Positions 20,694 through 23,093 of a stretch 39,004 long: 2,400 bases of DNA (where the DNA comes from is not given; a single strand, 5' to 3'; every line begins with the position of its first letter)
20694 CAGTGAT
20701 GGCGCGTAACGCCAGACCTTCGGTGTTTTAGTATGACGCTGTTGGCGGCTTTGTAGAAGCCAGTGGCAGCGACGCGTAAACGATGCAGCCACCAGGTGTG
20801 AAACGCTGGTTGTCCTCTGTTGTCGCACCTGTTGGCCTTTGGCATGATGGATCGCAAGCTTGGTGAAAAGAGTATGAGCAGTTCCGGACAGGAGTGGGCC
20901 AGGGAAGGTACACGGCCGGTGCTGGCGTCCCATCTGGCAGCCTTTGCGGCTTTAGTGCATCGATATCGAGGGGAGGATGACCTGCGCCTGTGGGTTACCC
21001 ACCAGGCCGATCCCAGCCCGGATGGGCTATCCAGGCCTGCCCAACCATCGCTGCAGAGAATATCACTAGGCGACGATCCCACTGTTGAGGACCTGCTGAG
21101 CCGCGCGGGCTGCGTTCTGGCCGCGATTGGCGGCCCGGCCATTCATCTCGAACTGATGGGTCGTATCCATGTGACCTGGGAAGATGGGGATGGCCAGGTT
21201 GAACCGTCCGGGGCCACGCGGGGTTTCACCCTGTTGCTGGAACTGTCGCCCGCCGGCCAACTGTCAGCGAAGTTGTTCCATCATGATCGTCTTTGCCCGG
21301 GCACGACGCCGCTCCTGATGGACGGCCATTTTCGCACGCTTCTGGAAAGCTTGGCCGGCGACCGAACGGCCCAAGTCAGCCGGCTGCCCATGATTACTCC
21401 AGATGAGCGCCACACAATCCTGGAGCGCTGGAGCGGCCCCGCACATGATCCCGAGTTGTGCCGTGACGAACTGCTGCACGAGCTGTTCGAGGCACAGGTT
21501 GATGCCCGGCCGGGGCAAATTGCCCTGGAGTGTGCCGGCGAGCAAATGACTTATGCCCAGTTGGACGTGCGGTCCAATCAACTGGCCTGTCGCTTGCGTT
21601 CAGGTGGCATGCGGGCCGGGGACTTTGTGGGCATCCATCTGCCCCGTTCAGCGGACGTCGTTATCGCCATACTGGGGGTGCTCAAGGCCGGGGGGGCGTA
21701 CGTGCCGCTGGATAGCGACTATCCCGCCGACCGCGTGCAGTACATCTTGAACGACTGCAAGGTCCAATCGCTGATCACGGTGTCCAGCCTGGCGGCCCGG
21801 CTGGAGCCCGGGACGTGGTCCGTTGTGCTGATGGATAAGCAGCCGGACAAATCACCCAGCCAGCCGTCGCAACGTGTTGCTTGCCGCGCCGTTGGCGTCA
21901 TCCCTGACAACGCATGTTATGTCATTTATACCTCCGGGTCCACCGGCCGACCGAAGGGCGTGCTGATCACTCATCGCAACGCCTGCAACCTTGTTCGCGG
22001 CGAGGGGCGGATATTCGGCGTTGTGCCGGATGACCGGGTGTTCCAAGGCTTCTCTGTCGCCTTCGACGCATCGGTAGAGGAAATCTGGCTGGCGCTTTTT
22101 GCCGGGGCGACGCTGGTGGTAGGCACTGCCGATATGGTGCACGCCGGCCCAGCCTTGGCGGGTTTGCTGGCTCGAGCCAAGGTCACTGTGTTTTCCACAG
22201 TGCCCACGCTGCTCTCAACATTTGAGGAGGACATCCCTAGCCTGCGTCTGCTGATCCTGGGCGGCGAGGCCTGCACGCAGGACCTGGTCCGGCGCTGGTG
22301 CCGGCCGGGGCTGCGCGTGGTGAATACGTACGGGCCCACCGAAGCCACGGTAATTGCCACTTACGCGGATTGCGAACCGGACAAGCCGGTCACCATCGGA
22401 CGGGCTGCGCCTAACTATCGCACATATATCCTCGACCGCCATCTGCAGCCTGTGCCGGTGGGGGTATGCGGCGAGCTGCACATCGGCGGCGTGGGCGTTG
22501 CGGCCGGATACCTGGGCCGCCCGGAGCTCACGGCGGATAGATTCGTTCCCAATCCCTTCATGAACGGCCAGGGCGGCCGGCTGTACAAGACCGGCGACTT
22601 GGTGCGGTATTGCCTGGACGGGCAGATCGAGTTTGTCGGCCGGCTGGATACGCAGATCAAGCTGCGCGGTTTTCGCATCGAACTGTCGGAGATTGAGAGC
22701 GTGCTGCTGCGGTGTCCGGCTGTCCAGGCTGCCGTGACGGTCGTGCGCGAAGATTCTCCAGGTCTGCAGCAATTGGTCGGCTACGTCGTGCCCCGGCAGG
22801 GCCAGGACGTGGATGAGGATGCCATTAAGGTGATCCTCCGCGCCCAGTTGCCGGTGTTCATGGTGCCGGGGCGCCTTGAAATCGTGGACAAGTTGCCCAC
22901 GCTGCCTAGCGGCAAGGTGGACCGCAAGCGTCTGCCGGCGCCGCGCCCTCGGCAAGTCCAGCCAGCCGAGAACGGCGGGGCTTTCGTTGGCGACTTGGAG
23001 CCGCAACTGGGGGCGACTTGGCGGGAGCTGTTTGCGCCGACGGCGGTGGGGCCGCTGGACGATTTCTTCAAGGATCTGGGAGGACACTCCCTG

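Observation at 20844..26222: Pls/PosA-type membrane NRPS with non-canonical extra domains at both ends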

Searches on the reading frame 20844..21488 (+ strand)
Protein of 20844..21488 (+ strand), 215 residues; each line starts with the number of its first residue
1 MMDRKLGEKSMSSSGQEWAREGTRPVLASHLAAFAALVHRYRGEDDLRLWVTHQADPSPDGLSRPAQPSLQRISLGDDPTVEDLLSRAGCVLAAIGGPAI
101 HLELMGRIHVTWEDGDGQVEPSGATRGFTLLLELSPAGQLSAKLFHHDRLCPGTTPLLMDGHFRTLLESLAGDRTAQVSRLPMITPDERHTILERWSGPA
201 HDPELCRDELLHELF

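Call 12: search_solved_structures(query=window:20844-21488:+, max_evalue=10, show_alignments=3)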
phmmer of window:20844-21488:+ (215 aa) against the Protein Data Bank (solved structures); distinct sequences matched with E-value up to 10: 6.
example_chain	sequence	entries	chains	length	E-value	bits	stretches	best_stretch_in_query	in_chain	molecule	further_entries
6p1j_A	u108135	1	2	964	4.3e-06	29.6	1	121-215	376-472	Txo2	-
8hlk_A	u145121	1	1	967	1.8e-05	27.5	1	136-215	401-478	Microcystin synthetase B (Fragment)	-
6oyf_A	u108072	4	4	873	0.00067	22.4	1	132-215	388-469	Txo1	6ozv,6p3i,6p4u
6gj3_C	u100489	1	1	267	0.24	14.1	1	121-179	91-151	TssG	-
6n38_G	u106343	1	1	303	0.31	13.7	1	121-179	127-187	Putative type VI secretion protein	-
6giy_C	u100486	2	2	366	0.47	13.1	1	121-179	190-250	TssG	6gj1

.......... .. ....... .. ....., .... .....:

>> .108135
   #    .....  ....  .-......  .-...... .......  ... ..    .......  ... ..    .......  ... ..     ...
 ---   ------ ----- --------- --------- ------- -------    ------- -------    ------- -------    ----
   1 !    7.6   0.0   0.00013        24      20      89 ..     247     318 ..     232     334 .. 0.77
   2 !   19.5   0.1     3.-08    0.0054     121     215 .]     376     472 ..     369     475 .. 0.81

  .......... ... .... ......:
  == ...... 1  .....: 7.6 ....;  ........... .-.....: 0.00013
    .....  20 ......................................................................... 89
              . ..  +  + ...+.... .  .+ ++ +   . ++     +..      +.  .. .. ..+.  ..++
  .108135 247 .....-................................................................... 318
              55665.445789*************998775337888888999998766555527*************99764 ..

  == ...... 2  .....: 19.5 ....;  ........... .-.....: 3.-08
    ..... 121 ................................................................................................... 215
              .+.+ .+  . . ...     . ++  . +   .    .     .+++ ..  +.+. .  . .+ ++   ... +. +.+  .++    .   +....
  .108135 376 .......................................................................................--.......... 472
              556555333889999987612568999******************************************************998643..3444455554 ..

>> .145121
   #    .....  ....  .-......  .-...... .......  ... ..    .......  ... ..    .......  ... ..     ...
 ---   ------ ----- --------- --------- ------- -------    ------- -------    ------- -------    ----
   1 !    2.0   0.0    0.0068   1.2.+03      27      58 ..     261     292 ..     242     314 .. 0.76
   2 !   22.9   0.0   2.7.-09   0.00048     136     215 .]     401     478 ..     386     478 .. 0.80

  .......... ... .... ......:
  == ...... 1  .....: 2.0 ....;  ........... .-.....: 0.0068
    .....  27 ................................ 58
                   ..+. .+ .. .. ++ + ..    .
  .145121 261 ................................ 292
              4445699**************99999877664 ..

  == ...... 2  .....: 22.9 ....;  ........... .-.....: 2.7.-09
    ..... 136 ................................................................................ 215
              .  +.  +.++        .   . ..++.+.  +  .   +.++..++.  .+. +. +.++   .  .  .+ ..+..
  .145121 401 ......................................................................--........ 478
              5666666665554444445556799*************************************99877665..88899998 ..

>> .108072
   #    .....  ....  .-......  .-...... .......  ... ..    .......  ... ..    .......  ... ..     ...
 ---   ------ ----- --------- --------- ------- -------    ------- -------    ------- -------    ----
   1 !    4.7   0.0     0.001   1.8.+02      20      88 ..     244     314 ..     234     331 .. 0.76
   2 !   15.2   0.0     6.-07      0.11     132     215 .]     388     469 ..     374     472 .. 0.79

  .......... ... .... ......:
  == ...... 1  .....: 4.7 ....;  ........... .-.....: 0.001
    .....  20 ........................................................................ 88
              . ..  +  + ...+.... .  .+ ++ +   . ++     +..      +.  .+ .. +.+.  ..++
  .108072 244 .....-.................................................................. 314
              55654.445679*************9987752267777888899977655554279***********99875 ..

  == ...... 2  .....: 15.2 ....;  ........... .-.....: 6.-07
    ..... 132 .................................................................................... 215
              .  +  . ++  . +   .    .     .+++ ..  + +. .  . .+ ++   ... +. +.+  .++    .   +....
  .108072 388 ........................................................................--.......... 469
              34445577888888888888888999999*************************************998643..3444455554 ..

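Call 13: search_protein_families(library=pfam, proteins=[window:20844-21488:+], max_evalue=10)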
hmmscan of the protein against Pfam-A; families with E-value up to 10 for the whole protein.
window:20844-21488:+ (215 aa): 0 families

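Call 31: search_protein_families(library=ncbifam, proteins=[window:20844-21488:+], max_evalue=0.01)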
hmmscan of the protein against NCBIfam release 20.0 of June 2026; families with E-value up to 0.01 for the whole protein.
window:20844-21488:+ (215 aa): 1 family
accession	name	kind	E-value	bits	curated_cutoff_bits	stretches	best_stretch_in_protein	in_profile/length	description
NF004282.0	PRK05691.1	subfamily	6.9e-05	19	4090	0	158-215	2139-2194/4334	non-ribosomal peptide synthase/polyketide synthase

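Call 33: find_homologous_proteins(query=window:20844-21458:+, max_evalue=0.001)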
Query window:20844-21458:+ (205 aa): 1 proteins with E <= 0.001 among 678 candidates.
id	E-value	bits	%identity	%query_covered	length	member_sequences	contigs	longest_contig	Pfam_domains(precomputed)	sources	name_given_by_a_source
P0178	2.1e-6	46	38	27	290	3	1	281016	PF00668.26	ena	-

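Call 36: search_solved_structures(query=A2, max_evalue=1, show_alignments=2)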
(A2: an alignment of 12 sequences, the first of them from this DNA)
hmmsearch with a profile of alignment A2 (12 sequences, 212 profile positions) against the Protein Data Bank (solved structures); distinct sequences matched with E-value up to 1: 25.
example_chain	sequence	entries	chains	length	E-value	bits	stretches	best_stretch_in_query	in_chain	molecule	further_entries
6p1j_A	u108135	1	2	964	5.9e-12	49.5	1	25-212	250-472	Txo2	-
6oyf_A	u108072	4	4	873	6.1e-10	42.9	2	120-212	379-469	Txo1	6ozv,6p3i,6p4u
8hlk_A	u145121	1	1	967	1.1e-09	42.1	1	139-212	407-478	Microcystin synthetase B (Fragment)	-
4tx2_B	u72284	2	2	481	0.00034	24.1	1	32-93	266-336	Non-ribosomal peptide synthetase | Peptide synthetase, module 7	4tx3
9uay_A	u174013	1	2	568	0.00049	23.6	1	21-91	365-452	CmnI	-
9bfd_B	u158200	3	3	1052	0.0038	20.7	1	125-192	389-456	Tyrocidine synthase 2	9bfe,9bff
4jn3_A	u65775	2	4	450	0.022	18.2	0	130-182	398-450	CDA peptide synthetase I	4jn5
5du9_A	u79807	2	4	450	0.023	18.1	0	130-182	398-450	CDA peptide synthetase I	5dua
8qnf_A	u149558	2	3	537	0.043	17.2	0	21-93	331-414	Condensation domain TomBC from the Tomaymycin non-ribosomal peptide synthetase | Tomaymycin non-ribosomal peptide synthetase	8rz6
9up2_A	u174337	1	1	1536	0.049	17.1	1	121-199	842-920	PvdL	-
7kvw_A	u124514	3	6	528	0.054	16.9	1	25-99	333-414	PCP-C didomain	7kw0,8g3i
7kw2_A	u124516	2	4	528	0.054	16.9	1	25-99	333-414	PCP-C didomain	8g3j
8fx6_A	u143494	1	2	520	0.056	16.9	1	25-99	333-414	PCP-C didomain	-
8fx7_A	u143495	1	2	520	0.056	16.8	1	25-99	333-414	PCP-C didomain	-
9lcp_A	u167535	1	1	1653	0.057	16.8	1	121-199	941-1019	PvdL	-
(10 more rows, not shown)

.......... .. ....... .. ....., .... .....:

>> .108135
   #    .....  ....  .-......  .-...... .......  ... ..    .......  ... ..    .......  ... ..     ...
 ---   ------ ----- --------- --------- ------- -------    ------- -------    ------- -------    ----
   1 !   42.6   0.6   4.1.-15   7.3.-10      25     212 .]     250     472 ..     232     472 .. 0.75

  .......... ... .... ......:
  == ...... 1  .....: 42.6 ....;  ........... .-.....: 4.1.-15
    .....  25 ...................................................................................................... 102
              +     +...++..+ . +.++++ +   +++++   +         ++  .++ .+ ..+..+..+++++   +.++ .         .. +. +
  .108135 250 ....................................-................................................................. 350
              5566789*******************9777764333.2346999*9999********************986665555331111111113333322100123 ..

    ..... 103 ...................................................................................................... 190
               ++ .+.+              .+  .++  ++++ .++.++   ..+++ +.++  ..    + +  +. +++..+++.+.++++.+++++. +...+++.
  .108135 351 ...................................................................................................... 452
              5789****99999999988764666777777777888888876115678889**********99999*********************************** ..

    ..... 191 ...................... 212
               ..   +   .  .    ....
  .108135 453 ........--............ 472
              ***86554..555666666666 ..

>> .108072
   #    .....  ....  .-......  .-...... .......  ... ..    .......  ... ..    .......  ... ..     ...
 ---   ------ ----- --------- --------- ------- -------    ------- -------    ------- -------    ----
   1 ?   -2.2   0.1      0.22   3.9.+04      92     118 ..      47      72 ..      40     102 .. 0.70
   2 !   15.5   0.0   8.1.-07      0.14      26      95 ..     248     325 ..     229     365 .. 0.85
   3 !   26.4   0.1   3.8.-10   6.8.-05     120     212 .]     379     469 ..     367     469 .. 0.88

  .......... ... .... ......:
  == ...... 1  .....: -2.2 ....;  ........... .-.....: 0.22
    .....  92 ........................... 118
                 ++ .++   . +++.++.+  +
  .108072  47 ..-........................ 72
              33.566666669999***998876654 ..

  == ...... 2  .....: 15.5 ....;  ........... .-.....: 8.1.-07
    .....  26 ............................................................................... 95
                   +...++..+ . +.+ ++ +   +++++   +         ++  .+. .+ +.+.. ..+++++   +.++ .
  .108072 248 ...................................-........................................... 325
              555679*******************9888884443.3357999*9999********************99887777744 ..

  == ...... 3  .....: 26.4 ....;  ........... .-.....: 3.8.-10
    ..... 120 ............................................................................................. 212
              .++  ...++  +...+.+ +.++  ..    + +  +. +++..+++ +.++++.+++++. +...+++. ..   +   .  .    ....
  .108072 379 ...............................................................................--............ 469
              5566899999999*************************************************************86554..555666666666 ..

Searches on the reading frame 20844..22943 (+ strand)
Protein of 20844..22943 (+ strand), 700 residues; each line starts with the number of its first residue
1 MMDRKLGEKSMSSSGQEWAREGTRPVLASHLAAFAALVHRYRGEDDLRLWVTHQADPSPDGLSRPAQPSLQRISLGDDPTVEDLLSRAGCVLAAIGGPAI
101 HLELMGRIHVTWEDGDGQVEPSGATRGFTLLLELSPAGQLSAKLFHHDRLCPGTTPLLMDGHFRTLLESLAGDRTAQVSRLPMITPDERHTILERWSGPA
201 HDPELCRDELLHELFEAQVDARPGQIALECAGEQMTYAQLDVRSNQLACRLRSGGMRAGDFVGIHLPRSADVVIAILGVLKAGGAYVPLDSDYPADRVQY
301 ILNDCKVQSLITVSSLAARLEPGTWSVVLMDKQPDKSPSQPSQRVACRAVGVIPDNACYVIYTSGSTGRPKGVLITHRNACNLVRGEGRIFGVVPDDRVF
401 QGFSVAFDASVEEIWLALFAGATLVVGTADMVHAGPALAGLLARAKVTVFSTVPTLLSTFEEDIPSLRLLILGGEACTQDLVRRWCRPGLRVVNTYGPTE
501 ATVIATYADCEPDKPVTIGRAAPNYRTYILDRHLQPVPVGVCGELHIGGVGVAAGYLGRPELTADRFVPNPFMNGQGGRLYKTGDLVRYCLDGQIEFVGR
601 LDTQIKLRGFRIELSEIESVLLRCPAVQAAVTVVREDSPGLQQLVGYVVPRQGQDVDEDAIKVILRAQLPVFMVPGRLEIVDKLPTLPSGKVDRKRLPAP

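Call 63: predict_structure(alignment_id=A4)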
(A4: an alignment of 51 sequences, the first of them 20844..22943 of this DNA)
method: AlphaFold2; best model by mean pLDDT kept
length: 700 residues; sequences in the alignment: 51
mean_pLDDT: 90.4   pTM: 0.86
mean pLDDT of the five models: 90.4, 89.8, 88.9, 88.8, 88.8
residues with pLDDT >= 90: 524; 70-90: 116; 50-70: 52; < 50: 8
segments of 3 or more residues with pLDDT < 50: 1-7
pLDDT, mean of each block of 10 residues (from residue 1): 43 54 89 97 92 85 84 95 97 79 78 72 76 91 94 94 97 96 96 96 95 98 98 97 96 95 97 98 97 94 97 97 95 74 92 97 74 96 97 98 93 96 97 92 98 89 95 88 94 96 94 96 97 95 95 95 95 81 95 93 72 85 96 85 92 94 90 92 78 80
secondary structure, 60 per line:
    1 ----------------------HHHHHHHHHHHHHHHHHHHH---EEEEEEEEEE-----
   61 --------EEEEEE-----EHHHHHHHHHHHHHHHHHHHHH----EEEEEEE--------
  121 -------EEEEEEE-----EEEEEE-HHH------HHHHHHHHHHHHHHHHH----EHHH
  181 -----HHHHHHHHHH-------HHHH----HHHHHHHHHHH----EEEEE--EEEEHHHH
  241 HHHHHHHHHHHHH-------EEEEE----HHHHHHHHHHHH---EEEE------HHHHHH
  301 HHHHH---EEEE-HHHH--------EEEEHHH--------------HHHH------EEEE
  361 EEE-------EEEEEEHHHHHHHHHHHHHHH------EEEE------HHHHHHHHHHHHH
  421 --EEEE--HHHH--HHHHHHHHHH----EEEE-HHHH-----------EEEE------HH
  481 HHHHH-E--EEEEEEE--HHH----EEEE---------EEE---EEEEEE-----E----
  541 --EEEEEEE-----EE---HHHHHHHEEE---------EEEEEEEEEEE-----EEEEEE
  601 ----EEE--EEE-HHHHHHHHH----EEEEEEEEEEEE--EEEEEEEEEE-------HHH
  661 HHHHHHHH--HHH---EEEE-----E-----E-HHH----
elements in order (helices of 4 or more, strands of 3 or more residues): H23-42 E46-55 E69-74 H81-101 E106-112 E128-134 E140-145 H156-172 H186-195 H203-206 H211-221 E226-230 E233-236 H237-253 E261-265 H270-281 E285-288 H295-305 E309-312 H314-317 E326-329 H347-350 E357-363 E371-376 H377-391 E398-401 H408-420 E423-426 H429-432 H435-444 E449-452 H454-457 E469-472 H479-485 E490-496 E506-509 E519-521 E525-530 E543-549 H560-566 E567-569 E579-589 E595-600 E605-607 E610-612 H614-622 E627-638 E641-650 H658-668 E677-680

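Call 66: fold_search(model_id=the predicted structure, library=pdb)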
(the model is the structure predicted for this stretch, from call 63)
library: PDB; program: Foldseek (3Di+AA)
matches with E <= 10: 1695; with E <= 0.001: 640
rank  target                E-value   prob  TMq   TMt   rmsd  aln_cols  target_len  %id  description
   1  6p1j_B                2.4e-65  1.00  0.72  0.53  10.5       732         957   35  The structure of condensation and adenylation domains of teixobactin-producing nonribosomal peptide synthetase Txo2 se (released 2019-05-29)
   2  6p1j_A                8.7e-64  1.00  0.72  0.53  10.9       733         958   35  The structure of condensation and adenylation domains of teixobactin-producing nonribosomal peptide synthetase Txo2 se (released 2019-05-29)
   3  8hlk                  1.7e-61  1.00  0.69  0.54  10.8       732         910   34  Structure of McyB-C1A1 complexed with L-Leu and AMP (released 2023-12-13)
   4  2vsq                  3.8e-55  1.00  0.70  0.40   9.2       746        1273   29  Structure of surfactin A synthetase C (SrfA-C), a nonribosomal peptide synthetase termination module (released 2008-07-08)
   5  9meh                  4.5e-55  1.00  0.69  0.28  10.9       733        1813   28  Crystal structure of the dimodular LgrA after protein ligation (released 2025-03-05)
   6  5ja1_A                9.9e-55  1.00  0.78  0.46   5.4       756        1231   28  EntF, a Terminal Nonribosomal Peptide Synthetase Module Bound to the MbtH-Like Protein YbdZ (released 2016-09-14)
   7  5ja2_A                1.3e-54  1.00  0.80  0.47   5.3       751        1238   27  EntF, a Terminal Nonribosomal Peptide Synthetase Module Bound to the non-Native MbtH-Like Protein PA2412 (released 2016-09-14)
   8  5t3d                  1.6e-54  1.00  0.79  0.55   6.5       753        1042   27  Crystal structure of holo-EntF a nonribosomal peptide synthetase in the thioester-forming conformation (released 2016-09-21)
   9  1amu_A                1.6e-54  1.00  0.57  0.77  10.3       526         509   36  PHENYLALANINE ACTIVATING DOMAIN OF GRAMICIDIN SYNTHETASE 1 IN A COMPLEX WITH AMP AND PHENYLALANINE (released 1998-07-01)
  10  1amu_B                3.1e-54  1.00  0.57  0.77  10.3       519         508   36  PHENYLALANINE ACTIVATING DOMAIN OF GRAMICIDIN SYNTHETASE 1 IN A COMPLEX WITH AMP AND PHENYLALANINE (released 1998-07-01)
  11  8jbr                  4.1e-54  1.00  0.71  0.49  11.6       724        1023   32  Structure of McyA2-CAPCP (released 2024-01-24)
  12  6n8e                  5.4e-54  1.00  0.68  0.37  10.6       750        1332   30  Crystal structure of holo-ObiF1, a five domain nonribosomal peptide synthetase from Burkholderia diffusa (released 2019-07-24)
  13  6mfz_A                6.8e-54  1.00  0.72  0.30   9.9       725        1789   28  Crystal structure of dimodular LgrA in a condensation state (released 2019-11-20)
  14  6oyf                  2.0e-53  1.00  0.70  0.58   6.6       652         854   33  The structure of condensation and adenylation domains of teixobactin-producing nonribosomal peptide synthetase Txo1 seri (released 2019-05-29)
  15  5u89_A                2.2e-53  1.00  0.59  0.41   5.3       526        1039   40  Crystal structure of a cross-module fragment from the dimodular NRPS DhbF (released 2017-05-10)
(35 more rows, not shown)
